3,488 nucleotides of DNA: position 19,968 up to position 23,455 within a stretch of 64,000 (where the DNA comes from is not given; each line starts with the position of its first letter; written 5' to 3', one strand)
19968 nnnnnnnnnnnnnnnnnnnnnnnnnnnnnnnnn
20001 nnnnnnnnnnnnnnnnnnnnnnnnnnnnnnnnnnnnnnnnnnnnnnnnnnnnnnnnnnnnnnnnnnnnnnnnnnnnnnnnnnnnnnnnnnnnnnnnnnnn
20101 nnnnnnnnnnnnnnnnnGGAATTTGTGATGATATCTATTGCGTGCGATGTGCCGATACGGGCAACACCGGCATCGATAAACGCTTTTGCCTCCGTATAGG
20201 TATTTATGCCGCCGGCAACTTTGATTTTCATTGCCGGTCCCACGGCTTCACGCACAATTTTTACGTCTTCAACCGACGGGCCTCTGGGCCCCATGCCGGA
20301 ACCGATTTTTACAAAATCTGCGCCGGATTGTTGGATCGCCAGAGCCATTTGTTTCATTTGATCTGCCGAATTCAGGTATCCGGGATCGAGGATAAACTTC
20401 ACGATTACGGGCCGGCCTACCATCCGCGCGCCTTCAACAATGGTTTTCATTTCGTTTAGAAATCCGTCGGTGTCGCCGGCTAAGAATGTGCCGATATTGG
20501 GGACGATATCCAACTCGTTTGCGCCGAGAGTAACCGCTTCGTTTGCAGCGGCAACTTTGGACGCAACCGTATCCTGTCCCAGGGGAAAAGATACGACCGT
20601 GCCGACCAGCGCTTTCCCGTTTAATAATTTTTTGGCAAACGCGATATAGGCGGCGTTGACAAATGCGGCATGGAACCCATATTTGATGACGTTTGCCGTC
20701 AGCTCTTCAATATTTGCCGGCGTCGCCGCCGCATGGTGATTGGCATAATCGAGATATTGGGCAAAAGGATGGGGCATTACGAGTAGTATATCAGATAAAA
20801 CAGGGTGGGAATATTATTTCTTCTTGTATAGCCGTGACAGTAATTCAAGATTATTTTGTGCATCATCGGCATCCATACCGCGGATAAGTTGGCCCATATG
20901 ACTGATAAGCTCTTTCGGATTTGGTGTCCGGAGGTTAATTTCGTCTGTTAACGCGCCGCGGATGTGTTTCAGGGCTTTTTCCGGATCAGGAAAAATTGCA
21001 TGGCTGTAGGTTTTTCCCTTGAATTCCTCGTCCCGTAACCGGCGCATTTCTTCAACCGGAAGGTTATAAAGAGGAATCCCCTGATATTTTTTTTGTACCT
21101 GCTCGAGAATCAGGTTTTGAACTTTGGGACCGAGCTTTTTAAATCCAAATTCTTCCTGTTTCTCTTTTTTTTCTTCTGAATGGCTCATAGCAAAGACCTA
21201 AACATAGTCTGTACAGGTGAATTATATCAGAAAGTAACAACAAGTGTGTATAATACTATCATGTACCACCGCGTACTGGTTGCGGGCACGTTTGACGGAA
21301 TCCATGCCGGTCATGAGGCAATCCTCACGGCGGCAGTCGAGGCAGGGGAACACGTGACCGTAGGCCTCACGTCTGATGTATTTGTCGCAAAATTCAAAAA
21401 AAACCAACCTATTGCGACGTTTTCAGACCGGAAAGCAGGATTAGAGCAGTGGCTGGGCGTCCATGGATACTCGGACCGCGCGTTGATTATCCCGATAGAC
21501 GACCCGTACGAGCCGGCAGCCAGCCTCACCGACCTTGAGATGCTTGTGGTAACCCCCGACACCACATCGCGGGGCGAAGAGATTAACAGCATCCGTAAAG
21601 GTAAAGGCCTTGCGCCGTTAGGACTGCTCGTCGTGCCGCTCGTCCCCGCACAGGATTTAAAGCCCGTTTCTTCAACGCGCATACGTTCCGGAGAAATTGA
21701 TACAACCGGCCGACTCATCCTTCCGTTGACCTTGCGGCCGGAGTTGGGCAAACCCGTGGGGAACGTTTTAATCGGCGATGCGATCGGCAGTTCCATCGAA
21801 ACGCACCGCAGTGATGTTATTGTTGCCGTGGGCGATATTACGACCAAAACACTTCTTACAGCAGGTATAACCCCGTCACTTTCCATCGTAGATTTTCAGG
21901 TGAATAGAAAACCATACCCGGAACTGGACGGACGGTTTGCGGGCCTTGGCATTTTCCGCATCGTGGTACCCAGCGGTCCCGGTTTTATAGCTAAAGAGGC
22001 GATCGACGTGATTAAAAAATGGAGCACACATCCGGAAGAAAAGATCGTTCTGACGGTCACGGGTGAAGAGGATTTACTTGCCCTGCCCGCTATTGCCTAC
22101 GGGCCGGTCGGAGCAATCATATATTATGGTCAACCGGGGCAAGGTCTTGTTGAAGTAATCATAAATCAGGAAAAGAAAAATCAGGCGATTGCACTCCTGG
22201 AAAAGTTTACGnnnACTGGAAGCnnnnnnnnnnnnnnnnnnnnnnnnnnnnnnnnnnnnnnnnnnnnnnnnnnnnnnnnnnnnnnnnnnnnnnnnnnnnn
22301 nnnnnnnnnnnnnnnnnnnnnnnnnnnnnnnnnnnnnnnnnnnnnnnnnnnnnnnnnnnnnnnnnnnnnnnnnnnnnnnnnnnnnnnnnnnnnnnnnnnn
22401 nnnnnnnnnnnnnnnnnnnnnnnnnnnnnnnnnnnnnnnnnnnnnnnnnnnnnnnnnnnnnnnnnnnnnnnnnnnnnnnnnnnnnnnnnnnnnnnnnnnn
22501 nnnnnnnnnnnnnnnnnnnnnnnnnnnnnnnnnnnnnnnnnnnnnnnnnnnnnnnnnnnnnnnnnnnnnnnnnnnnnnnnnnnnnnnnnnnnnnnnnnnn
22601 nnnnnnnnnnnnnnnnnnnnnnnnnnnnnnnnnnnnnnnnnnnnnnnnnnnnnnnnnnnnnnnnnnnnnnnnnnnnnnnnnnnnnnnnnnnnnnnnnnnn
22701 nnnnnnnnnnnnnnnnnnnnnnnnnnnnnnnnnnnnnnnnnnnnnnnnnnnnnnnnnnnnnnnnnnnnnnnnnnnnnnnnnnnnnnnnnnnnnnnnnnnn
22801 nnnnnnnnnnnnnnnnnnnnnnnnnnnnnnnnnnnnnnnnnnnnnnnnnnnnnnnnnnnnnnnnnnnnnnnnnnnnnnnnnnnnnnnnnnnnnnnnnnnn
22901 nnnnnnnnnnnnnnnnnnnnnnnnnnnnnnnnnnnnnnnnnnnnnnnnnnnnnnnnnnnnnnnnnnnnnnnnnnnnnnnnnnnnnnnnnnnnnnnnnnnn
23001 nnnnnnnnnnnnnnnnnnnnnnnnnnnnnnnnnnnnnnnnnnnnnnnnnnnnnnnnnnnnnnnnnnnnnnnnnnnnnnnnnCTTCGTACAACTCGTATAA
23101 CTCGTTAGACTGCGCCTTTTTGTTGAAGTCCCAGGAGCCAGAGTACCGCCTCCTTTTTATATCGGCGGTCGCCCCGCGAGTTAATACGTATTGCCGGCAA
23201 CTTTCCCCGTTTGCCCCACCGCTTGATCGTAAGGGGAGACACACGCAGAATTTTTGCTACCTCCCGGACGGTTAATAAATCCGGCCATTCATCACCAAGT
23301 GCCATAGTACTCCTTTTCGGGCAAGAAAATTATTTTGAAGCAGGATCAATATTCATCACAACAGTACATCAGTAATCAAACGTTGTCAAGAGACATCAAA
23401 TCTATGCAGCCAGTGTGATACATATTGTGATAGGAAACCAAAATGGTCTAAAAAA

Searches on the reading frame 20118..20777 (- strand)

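Call 89: search_protein_families(library=pfam, proteins=[window:20118-20777:-], max_evalue=0.001)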
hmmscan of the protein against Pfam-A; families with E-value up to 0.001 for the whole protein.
window:20118-20777:- (220 aa): 1 family
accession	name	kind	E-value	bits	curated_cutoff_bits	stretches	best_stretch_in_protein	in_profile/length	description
PF01791.15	DeoC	-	2e-11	44.4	23.8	1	15-200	12-204/229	DeoC/LacD family aldolase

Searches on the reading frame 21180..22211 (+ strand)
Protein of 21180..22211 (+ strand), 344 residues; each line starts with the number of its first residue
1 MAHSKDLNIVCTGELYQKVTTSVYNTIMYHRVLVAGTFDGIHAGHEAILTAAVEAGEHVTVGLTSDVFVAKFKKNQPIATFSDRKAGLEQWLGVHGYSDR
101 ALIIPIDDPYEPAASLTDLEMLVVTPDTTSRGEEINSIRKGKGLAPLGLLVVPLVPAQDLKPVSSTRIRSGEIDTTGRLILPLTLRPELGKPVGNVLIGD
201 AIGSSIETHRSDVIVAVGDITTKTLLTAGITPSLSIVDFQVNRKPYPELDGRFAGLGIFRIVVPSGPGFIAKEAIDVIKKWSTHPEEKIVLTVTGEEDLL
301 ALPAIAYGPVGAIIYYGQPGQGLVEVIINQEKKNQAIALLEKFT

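Call 89: search_protein_families(library=pfam, proteins=[window:21180-22211:+], max_evalue=0.001)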
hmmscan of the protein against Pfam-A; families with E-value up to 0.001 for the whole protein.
window:21180-22211:+ (344 aa): 3 families
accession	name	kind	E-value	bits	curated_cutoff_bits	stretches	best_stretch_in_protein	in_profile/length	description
PF04019.17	DUF359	-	1.6e-27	96.1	25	1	221-343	1-125/126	Protein of unknown function (DUF359)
PF01467.32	CTP_transf_like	-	1.2e-13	51.8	21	1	34-170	2-132/133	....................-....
PF06574.18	FAD_syn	-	1.8e-05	25.1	27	1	30-81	7-53/158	FAD synthetase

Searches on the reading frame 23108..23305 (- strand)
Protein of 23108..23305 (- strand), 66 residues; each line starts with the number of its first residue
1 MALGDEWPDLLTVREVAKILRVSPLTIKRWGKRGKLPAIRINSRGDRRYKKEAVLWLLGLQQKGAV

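Call 6: search_protein_families(library=pfam, proteins=[window:23108-23305:-], max_evalue=1)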
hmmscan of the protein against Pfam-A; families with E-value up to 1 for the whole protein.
window:23108-23305:- (66 aa): 10 families
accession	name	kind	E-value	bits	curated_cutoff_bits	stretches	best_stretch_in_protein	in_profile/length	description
PF12728.13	HTH_17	-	6.5e-11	42.8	27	1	10-54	1-43/51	Helix-turn-helix domain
PF13411.12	MerR_1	-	2.5e-10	40.8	21.6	1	12-59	2-48/69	MerR HTH family regulatory protein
PF00376.29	MerR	-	3.9e-08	33.4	28.2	1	12-49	1-38/38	MerR family regulatory protein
PF13542.12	HTH_Tnp_ISL3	-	0.011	15.6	27.4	1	12-30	28-46/51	Helix-turn-helix domain of transposase family ISL3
PF13384.12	HTH_23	-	0.013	15.7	24.6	1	11-30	18-37/50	Homeodomain-like domain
PF13551.12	HTH_29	-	0.021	15.4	28.1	1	5-33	10-35/64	Winged helix-turn helix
PF01710.22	HTH_Tnp_IS630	-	0.082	13.4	21.3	1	13-46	21-54/119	Transposase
PF10743.14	Phage_Cox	-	0.088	13.1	27.5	1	8-43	9-44/87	Regulatory phage protein cox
PF08281.18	Sigma70_r4_2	-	0.1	12.7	25.7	1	11-35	27-51/54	Sigma-70, region 4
PF14549.12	P22_Cro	-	0.16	12.2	30.2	1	13-32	12-31/60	DNA-binding transcriptional regulator Cro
